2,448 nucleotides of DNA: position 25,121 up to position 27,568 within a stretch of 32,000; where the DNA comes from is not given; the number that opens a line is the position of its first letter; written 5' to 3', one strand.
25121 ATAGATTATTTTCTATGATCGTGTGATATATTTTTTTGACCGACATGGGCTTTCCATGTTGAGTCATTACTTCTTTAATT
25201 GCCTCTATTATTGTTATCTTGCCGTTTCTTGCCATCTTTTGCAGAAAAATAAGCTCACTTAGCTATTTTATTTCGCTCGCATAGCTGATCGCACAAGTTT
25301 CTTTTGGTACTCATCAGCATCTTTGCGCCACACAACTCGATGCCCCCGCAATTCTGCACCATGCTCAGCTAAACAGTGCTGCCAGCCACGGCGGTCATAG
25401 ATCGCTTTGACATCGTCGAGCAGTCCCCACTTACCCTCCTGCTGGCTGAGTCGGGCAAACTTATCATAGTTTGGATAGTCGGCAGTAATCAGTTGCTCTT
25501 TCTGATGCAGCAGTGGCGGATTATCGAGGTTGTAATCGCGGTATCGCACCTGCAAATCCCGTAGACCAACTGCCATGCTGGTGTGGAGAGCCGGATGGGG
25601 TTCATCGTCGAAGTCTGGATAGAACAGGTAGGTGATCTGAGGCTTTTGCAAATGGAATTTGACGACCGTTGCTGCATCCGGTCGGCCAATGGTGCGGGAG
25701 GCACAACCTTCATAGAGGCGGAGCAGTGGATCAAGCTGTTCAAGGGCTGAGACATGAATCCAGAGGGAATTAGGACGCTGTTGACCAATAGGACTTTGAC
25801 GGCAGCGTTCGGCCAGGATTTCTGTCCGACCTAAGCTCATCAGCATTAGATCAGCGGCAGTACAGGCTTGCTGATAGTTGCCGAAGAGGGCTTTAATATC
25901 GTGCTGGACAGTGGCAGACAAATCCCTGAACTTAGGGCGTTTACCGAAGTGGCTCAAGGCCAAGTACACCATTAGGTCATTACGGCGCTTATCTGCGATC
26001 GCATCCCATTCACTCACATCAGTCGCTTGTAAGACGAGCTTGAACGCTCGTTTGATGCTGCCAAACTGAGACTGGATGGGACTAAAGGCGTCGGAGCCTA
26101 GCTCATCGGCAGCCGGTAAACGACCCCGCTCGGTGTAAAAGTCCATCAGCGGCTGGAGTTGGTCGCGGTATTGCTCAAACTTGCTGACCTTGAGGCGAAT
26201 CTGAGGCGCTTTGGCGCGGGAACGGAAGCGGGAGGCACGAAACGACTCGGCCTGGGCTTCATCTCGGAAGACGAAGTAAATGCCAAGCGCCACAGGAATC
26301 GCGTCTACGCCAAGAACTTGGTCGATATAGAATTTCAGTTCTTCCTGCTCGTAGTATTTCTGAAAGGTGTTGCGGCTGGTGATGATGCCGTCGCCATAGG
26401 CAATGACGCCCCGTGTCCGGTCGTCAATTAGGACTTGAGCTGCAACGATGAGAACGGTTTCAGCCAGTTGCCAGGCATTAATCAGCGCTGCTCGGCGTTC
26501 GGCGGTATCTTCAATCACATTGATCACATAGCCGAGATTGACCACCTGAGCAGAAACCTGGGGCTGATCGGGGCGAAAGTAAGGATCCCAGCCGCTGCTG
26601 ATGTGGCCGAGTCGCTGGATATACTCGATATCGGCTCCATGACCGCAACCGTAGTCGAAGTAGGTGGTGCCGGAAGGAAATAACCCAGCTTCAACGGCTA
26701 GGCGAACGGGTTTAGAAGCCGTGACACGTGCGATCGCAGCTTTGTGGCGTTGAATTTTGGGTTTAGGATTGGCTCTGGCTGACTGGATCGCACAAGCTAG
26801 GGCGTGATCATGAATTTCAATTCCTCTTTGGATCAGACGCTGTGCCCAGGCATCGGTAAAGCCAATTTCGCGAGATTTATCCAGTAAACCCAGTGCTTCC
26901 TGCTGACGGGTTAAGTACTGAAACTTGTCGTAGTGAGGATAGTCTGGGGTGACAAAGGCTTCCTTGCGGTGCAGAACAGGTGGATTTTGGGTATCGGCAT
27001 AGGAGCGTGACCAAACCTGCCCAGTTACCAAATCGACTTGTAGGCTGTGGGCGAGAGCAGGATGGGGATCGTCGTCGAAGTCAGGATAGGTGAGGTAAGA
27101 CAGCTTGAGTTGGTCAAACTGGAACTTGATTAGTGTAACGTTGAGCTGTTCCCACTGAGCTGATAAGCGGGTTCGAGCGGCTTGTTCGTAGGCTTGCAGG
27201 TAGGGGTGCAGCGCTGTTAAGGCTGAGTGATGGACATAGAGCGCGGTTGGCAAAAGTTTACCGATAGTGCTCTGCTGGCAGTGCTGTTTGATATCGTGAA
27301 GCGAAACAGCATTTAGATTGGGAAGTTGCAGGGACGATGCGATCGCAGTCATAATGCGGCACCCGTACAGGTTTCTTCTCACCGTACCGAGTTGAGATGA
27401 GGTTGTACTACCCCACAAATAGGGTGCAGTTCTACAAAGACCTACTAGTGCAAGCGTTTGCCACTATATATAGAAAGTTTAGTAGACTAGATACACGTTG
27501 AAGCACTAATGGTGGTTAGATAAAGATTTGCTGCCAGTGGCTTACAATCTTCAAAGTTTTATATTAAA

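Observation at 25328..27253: Methyltransferase-like protein carries the same ~150-aa domain at both ends of its Rossmann core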

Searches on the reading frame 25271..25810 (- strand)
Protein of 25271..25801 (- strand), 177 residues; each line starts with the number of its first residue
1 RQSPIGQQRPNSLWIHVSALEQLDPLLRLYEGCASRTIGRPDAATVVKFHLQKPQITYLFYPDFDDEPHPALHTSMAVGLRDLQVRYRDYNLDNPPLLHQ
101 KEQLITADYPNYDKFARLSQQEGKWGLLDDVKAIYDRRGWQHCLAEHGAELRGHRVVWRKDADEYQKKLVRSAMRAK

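Call 8: search_protein_families(library=ncbifam, proteins=[window:25271-25801:-], max_evalue=0.01)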
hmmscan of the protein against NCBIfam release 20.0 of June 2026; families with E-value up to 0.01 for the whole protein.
window:25271-25801:- (177 aa): 1 family
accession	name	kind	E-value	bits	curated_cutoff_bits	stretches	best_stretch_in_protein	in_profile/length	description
TIGR04096.1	dnd_rel_methyl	subfamily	3.2e-60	204.2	150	1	2-159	320-478/478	DNA phosphorothioation-associated putative methyltransferase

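Call 17: search_protein_families(library=pfam, proteins=[window:25319-25810:-], max_evalue=10)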
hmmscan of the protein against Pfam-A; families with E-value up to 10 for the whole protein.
window:25319-25810:- (164 aa): 0 families

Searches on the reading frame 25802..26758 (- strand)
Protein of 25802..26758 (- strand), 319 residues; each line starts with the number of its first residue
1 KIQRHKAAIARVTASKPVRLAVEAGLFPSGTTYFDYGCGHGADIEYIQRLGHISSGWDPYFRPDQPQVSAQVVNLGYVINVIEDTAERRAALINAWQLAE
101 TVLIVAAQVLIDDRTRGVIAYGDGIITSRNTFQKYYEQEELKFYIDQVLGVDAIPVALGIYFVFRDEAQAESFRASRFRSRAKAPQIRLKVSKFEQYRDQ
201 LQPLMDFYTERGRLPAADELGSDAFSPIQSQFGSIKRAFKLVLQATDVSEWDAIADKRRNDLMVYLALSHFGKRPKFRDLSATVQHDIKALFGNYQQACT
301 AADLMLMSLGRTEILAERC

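Call 8: search_protein_families(library=ncbifam, proteins=[window:25802-26758:-], max_evalue=0.01)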
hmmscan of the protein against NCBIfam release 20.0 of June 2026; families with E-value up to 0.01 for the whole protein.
window:25802-26758:- (319 aa): 2 families
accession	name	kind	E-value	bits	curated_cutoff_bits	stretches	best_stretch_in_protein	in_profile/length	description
TIGR04096.1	dnd_rel_methyl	subfamily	1e-141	473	150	1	1-319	1-318/478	DNA phosphorothioation-associated putative methyltransferase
NF011100.0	PRK14527.1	equivalog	0.0034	17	154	1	192-222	148-178/191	adenylate kinase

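Call 17: search_protein_families(library=pfam, proteins=[window:25802-26758:-], max_evalue=10)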
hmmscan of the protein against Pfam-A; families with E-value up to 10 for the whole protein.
window:25802-26758:- (319 aa): 2 families
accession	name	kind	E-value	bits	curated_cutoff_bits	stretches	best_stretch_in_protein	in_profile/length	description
PF18780.6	HNH_repeat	-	0.00018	22.2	26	2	271-304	17-53/54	Homing endonuclease associated repeat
PF13489.12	Methyltransf_23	-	0.0054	16.9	27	1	26-102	19-94/164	Methyltransferase domain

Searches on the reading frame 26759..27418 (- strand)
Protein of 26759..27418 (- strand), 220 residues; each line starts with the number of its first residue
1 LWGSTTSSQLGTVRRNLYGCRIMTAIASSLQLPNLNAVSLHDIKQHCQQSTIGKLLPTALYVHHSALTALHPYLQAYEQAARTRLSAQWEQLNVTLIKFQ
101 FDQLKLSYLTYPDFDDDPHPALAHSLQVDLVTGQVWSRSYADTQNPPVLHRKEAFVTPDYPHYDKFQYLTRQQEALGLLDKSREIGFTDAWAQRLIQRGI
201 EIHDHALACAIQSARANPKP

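Call 8: search_protein_families(library=ncbifam, proteins=[window:26759-27418:-], max_evalue=0.01)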
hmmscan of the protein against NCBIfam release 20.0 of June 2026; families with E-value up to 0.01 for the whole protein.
window:26759-27418:- (220 aa): 1 family
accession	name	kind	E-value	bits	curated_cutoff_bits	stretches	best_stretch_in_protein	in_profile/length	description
TIGR04096.1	dnd_rel_methyl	subfamily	1e-43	149.8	150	1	40-208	311-476/478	DNA phosphorothioation-associated putative methyltransferase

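Call 45: predict_structure(alignment_id=A3)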
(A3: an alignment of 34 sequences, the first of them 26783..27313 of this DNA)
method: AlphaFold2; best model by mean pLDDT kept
length: 177 residues; sequences in the alignment: 34
mean_pLDDT: 95.2   pTM: 0.89
mean pLDDT of the five models: 95.2, 95.1, 94.8, 94.8, 94.0
residues with pLDDT >= 90: 161; 70-90: 14; 50-70: 2; < 50: 0
segments of 3 or more residues with pLDDT < 50: none
pLDDT, mean of each block of 10 residues (from residue 1): 87 97 98 97 95 89 97 98 98 96 96 98 98 98 94 97 94 84
secondary structure, 60 per line:
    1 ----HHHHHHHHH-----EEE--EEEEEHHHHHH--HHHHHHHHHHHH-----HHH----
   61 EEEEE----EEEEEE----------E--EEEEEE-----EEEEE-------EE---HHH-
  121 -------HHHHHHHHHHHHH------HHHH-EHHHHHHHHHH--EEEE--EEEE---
elements in order: H5-13 E19-21 E24-28 H29-34 H37-48 E61-65 E70-75 E89-94 E100-104 H128-140 H147-150 H153-162 E165-168 E171-174

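Call 47: fold_search(model_id=the predicted structure, library=pdb)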
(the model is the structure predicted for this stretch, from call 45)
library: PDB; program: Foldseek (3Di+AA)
matches with E <= 10: 363; with E <= 0.001: 0
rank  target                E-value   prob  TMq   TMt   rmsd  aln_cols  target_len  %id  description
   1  6w3i_B                1.7e-01  0.18  0.17  0.14  14.0        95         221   12  Crystal structure of a FAM46C mutant in complex with Plk4 (released 2020-05-06)
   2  6w38_B                5.9e-01  0.14  0.19  0.16  12.5        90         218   12  Crystal structure of the FAM46C/Plk4 complex (released 2020-05-06)
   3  7abw_B                6.3e-01  0.20  0.28  0.15  13.6       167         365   10  Crystal structure of siderophore reductase FoxB (released 2021-09-01)
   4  4n7z_A                7.1e-01  0.10  0.17  0.14  15.3        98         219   11  Crystal structure of human Plk4 cryptic polo box (CPB) in complex with a Cep192 N-terminal fragment (released 2014-07-02)
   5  4g7n_B                8.0e-01  0.13  0.20  0.16  12.2       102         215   11  The Structure of the Plk4 Cryptic Polo Box Reveals Two Tandem Polo Boxes Required for Centriole Duplication (released 2012-10-10)
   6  5z44_A                9.0e-01  0.33  0.27  0.18   8.2       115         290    8  Crystal structure of prenyltransferase AmbP1 complexed with GSPP (released 2018-06-06)
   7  4g7n_A                9.5e-01  0.15  0.22  0.18  13.6       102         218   12  The Structure of the Plk4 Cryptic Polo Box Reveals Two Tandem Polo Boxes Required for Centriole Duplication (released 2012-10-10)
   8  5z45_B                1.1e+00  0.28  0.27  0.18   8.0       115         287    8  Crystal structure of prenyltransferase AmbP1 pH6.5 complexed with GSPP and cis-indolyl vinyl isonitrile (released 2018-06-06)
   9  5z46_B                1.1e+00  0.16  0.20  0.13   8.7       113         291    4  Crystal structure of prenyltransferase AmbP1 pH8 complexed with GSPP and cis-indolyl vinyl isonitrile (released 2018-06-06)
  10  7abw_A                1.1e+00  0.21  0.25  0.14  10.3       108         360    8  Crystal structure of siderophore reductase FoxB (released 2021-09-01)
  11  2xm7                  1.1e+00  0.20  0.25  0.16   6.4       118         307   11  Structural and Mechanistic Analysis of the Magnesium-Independent Aromatic Prenyltransferase CloQ from the Clorobiocin Bi (released 2010-10-27)
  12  6ppq_E                1.3e+00  0.16  0.13  0.28   4.9        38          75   21  Structure of S. pombe Lsm1-7 with RNA, polyuridine with 3' adenosine (released 2020-06-17)
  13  4n7v_A                1.4e+00  0.16  0.23  0.18  13.0        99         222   10  Crystal structure of human Plk4 cryptic polo box (CPB) in complex with a Cep152 N-terminal fragment (released 2014-07-02)
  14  6ppn_E                1.5e+00  0.20  0.13  0.32   4.0        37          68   19  Structure of S. pombe Lsm2-8 with unprocessed U6 snRNA (released 2020-06-17)
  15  5z45_A                1.6e+00  0.16  0.25  0.16   8.2       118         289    6  Crystal structure of prenyltransferase AmbP1 pH6.5 complexed with GSPP and cis-indolyl vinyl isonitrile (released 2018-06-06)
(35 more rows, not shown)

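Call 54: search_protein_families(library=pfam, alignment_id=A3, max_evalue=5)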
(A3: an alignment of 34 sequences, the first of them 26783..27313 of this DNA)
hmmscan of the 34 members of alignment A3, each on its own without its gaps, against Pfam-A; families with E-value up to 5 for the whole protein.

A. member 1, window:26783-27313:- (177 aa): 3 families
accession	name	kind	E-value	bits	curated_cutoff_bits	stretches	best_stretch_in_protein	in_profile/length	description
PF08427.15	ARMH3_C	-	0.037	14.2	27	1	14-64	16-63/231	Armadillo-like helical domain-containing protein 3, C-terminal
PF12999.12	PRKCSH-like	-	0.16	12.2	34.9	1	51-84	35-68/176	Glucosidase II beta subunit-like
PF18437.6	Nup54_C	-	0.22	11.8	26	0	2-17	5-22/39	Nup54 C-terminal interacting domain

B. families by the number of members that match (of 34 scanned): 7 families
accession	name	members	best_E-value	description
PF12999.12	PRKCSH-like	2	0.14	Glucosidase II beta subunit-like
PF08427.15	ARMH3_C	1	0.037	Armadillo-like helical domain-containing protein 3, C-terminal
PF11538.13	Snurportin1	1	0.061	Snurportin1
PF07364.17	DUF1485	1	0.083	Metallopeptidase family M81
PF12958.12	DUF3847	1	0.16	Protein of unknown function (DUF3847)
PF18437.6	Nup54_C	1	0.22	Nup54 C-terminal interacting domain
PF10640.14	MCEL_TPase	1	0.32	mRNA capping enzyme catalytic subunit, RNA triphosphatase domain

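Call 58: fold_search(model_id=the predicted structure, library=viral)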
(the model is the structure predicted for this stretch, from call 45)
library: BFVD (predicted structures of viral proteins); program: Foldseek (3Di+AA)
matches with E <= 10: 528; with E <= 0.001: 1
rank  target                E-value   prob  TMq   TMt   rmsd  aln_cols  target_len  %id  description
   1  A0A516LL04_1          1.2e-05  1.00  0.52  0.08   1.6       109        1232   22  (no name in the UniProt tables at hand)
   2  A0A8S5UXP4            1.7e-01  0.54  0.22  0.28   9.6        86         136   10  Surface-adhesin protein E [Podoviridae sp. ctW0z17]
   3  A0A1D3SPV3            2.4e-01  0.14  0.18  0.28  15.4        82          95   17  (no name in the UniProt tables at hand)
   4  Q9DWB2                2.7e-01  0.28  0.25  0.19  15.2       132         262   14  Pr90 [Rat cytomegalovirus (strain Maastricht)]
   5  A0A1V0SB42            3.2e-01  0.09  0.18  0.17  17.1       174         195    9  Uncharacterized protein [Catovirus CTV1]
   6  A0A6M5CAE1            3.9e-01  0.41  0.28  0.45   5.7        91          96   12  (no name in the UniProt tables at hand)
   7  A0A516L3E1            3.9e-01  0.23  0.21  0.13  14.5       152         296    8  (no name in the UniProt tables at hand)
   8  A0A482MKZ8            4.4e-01  0.18  0.23  0.24   5.3       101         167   13  Uncharacterized protein [Burkholderia phage BcepSauron]
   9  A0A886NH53            4.4e-01  0.09  0.19  0.19  12.1       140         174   14  (no name in the UniProt tables at hand)
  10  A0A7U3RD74            4.9e-01  0.04  0.12  0.11  17.1       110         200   15  (no name in the UniProt tables at hand)
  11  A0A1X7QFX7            5.5e-01  0.33  0.23  0.21   4.4        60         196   10  (no name in the UniProt tables at hand)
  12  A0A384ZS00            5.5e-01  0.08  0.13  0.19  14.3       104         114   10  Uncharacterized protein [Vibrio phage YC]
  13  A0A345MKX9            5.9e-01  0.21  0.26  0.12  13.1       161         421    9  (no name in the UniProt tables at hand)
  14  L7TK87                5.9e-01  0.04  0.17  0.09  23.9       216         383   12  Uncharacterized protein [Haloarcula vallismortis tailed virus 1]
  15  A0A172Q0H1            6.2e-01  0.21  0.30  0.36  10.3       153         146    9  Surface-adhesin protein E-like domain-containing protein [Acinetobacter phage vB_AbaM_ME3]
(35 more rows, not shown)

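Call 60: search_dna_similar(query=window:26783-27313:-, collection=phages, mode=protein, max_evalue=0.01, max_rows=30)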
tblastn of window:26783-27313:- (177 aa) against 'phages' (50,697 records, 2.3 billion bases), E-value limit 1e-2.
Records with a match: 1; places in all: 1; records where one place covers at least 80% of the query: 1.
Best place of each record, by identity: <60% 1.
By first word of the organism name: uncultured 1.
By host as written in the record: - 1.
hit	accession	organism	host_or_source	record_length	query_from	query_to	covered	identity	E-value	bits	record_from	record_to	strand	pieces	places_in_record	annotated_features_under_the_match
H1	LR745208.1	uncultured phage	metagenomic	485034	17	172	88%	35.2%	9e-23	100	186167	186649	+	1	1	record has no annotation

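Call 67: get_annotated_region(hit=H1, flank=8000)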
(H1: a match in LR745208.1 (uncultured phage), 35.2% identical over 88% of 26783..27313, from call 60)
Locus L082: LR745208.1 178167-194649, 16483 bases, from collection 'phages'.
description: uncultured phage genome assembly, chromosome: 1.
organism: uncultured phage (NCBI taxid 278008)
taxonomy: Viruses; environmental samples
host: -; source: metagenomic; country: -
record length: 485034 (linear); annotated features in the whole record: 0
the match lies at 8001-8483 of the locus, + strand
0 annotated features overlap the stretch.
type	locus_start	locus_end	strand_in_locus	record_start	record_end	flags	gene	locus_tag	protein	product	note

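Call 95: search_solved_structures(query=A3, max_evalue=10)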
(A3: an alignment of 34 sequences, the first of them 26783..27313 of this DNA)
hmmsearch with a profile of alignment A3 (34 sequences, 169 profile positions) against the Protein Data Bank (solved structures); distinct sequences matched with E-value up to 10: 0.

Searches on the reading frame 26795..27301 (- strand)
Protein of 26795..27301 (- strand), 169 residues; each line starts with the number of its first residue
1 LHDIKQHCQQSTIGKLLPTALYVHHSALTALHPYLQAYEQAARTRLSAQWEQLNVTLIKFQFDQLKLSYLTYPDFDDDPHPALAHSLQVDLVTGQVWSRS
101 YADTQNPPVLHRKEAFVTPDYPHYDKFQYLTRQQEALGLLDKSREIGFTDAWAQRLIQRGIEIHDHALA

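Call 17: search_protein_families(library=pfam, proteins=[window:26795-27301:-], max_evalue=10)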
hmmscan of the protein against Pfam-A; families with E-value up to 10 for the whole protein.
window:26795-27301:- (169 aa): 2 families
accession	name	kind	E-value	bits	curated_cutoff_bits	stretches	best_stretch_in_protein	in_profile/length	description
PF08427.15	ARMH3_C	-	0.052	13.7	27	1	15-60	21-63/231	Armadillo-like helical domain-containing protein 3, C-terminal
PF12999.12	PRKCSH-like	-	0.15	12.3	34.9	1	47-80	35-68/176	Glucosidase II beta subunit-like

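Call 23: search_protein_representatives(alignment_id=A1)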
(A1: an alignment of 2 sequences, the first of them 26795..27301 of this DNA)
Query: 2 sequences, 173 profile positions. Proteins with E-value up to 0.001 (for the whole library): 2150; up to 1e-10: 1401; up to 1e-30: 275. The best 150 are listed.
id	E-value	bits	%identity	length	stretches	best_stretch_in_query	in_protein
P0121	5.5e-127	436.5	-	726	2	7-173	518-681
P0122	7.6e-108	374.2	-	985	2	12-169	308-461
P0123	3.7e-74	264.5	-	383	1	4-172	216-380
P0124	1.3e-71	256.2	-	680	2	5-169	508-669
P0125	5.9e-63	228.0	-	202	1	4-168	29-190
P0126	2.9e-61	222.5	-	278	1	4-171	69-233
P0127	9.7e-61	220.8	-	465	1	5-169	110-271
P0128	6.8e-58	211.6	-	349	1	3-169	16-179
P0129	9.7e-58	211.0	-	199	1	4-173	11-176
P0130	2.4e-57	209.8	-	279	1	3-169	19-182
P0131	5.5e-56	205.3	-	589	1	4-167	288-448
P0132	1.8e-55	203.7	-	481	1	4-169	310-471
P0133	1.6e-54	200.6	-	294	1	2-173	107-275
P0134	4.0e-54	199.3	-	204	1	23-169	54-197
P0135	1.0e-53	197.9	-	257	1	5-169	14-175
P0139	3.8e-50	186.3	-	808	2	6-169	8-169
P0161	3.4e-46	173.5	-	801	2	12-169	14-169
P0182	2.4e-43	164.2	-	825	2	12-164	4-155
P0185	4.2e-43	163.4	-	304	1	4-156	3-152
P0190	8.3e-43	162.4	-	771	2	4-171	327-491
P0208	1.9e-41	158.0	-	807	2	10-169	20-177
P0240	5.0e-39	150.1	-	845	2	12-161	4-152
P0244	6.4e-39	149.8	-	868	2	13-169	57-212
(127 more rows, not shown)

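Call 34: search_protein_families(library=pfam, proteins=[P0122], max_evalue=0.1)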
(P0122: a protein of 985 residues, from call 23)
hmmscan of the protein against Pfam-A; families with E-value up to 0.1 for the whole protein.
P0122 (985 aa): 0 families

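Call 73: search_protein_families(library=pfam, proteins=[P0182, P0240, P0244, P0139, P0161, P0208, P0131, P0127, P0190, P0185], max_evalue=0.01)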
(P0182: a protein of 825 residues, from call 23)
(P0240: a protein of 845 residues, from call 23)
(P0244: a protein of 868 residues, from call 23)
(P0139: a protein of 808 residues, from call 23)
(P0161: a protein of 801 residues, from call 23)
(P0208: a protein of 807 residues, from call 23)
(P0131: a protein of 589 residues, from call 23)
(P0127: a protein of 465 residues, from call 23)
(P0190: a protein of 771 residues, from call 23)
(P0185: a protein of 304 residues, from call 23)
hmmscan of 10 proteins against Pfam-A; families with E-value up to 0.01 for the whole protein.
P0182 (825 aa): 2 families
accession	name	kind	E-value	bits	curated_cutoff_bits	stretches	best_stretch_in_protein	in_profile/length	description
PF13489.12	Methyltransf_23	-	6.7e-05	23.1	27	1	186-304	12-149/164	Methyltransferase domain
PF18780.6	HNH_repeat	-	0.0098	16.7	26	0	375-408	12-49/54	Homing endonuclease associated repeat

P0240 (845 aa): 1 family
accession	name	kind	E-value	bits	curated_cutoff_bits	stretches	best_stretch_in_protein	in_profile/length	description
PF13489.12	Methyltransf_23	-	4.1e-05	23.8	27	1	186-316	7-152/164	Methyltransferase domain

P0244 (868 aa): 2 families
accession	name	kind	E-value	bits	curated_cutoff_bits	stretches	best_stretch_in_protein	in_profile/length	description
PF13489.12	Methyltransf_23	-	0.00022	21.4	27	1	241-366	8-151/164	Methyltransferase domain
PF18780.6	HNH_repeat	-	0.0044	17.8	26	0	443-472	15-49/54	Homing endonuclease associated repeat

P0139 (808 aa): 2 families
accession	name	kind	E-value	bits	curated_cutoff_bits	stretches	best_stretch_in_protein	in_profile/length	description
PF13489.12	Methyltransf_23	-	2.5e-05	24.5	27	1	211-260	18-61/164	Methyltransferase domain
PF18780.6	HNH_repeat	-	0.00014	22.6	26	0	402-431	4-30/54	Homing endonuclease associated repeat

P0161 (801 aa): 2 families
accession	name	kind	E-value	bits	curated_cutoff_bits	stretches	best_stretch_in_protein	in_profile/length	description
PF18780.6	HNH_repeat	-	0.0018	19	26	0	402-429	4-28/54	Homing endonuclease associated repeat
PF13489.12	Methyltransf_23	-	0.0091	16.2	27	0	213-281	21-105/164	Methyltransferase domain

P0208 (807 aa): 1 family
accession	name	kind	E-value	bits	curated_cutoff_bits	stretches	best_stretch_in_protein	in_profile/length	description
PF13489.12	Methyltransf_23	-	2.9e-06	27.5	27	1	212-343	10-155/164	Methyltransferase domain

P0131 (589 aa): 0 families

P0127 (465 aa): 0 families

P0190 (771 aa): 1 family
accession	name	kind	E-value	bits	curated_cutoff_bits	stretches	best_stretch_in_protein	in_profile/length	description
PF18780.6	HNH_repeat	-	0.0018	19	26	0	212-247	4-44/54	Homing endonuclease associated repeat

P0185 (304 aa): 0 families
